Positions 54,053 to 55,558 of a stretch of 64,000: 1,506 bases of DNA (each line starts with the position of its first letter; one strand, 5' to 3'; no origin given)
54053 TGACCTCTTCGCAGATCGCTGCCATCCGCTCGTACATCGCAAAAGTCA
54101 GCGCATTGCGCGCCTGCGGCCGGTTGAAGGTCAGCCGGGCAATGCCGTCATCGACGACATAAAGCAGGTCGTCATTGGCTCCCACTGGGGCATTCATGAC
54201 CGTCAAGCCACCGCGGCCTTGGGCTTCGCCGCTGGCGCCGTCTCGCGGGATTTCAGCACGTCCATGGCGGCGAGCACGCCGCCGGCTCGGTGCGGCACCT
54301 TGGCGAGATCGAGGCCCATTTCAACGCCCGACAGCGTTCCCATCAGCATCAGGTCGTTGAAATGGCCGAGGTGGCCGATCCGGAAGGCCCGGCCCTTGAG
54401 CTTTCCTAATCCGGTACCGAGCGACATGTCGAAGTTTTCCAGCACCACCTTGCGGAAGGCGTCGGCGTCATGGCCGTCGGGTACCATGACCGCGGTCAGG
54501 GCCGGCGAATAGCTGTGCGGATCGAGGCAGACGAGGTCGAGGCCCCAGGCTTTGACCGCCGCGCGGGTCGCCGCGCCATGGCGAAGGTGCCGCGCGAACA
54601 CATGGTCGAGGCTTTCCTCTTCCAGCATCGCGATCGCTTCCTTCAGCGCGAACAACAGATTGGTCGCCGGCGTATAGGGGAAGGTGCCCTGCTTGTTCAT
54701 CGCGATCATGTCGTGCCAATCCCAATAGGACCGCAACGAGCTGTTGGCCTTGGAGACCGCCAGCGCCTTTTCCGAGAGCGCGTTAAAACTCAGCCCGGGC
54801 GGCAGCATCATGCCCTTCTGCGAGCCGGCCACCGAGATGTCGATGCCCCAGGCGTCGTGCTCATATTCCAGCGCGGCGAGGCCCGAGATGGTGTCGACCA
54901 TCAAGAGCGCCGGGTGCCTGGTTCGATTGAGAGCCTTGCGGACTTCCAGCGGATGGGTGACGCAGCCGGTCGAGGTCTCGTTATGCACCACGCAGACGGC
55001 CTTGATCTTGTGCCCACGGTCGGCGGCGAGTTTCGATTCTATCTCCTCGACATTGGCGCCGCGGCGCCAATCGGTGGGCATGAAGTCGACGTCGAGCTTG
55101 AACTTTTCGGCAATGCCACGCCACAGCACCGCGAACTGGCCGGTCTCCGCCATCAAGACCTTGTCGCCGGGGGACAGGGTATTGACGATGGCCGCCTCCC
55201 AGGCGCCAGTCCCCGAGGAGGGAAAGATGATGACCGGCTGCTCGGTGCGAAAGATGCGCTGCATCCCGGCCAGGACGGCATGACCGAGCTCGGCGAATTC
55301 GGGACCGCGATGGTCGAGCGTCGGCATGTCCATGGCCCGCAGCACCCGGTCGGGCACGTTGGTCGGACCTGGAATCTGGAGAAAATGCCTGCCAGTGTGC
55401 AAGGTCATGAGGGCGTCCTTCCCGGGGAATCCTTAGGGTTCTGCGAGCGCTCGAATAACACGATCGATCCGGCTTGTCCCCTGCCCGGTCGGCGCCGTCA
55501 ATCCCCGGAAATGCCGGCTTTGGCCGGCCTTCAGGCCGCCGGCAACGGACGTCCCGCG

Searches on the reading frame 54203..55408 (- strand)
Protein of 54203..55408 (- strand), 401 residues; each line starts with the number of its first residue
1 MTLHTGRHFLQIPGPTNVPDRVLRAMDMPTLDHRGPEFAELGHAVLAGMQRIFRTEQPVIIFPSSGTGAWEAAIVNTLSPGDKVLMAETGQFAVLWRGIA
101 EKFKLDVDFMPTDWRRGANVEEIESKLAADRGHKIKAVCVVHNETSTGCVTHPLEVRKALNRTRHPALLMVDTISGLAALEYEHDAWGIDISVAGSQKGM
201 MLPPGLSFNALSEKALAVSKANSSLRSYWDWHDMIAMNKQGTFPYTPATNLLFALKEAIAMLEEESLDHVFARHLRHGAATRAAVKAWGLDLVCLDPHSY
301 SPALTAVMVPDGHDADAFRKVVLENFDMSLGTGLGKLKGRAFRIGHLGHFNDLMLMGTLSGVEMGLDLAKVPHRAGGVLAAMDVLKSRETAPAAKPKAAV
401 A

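Call 76: search_protein_families(library=pfam, proteins=[window:54203-55408:-], max_evalue=0.0001)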
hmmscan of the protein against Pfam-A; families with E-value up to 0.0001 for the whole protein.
window:54203-55408:- (401 aa): 1 family
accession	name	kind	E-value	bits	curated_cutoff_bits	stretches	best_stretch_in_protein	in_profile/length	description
PF00266.25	Aminotran_5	-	3.9e-19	69.3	21.5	1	13-316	6-323/371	Aminotransferase class-V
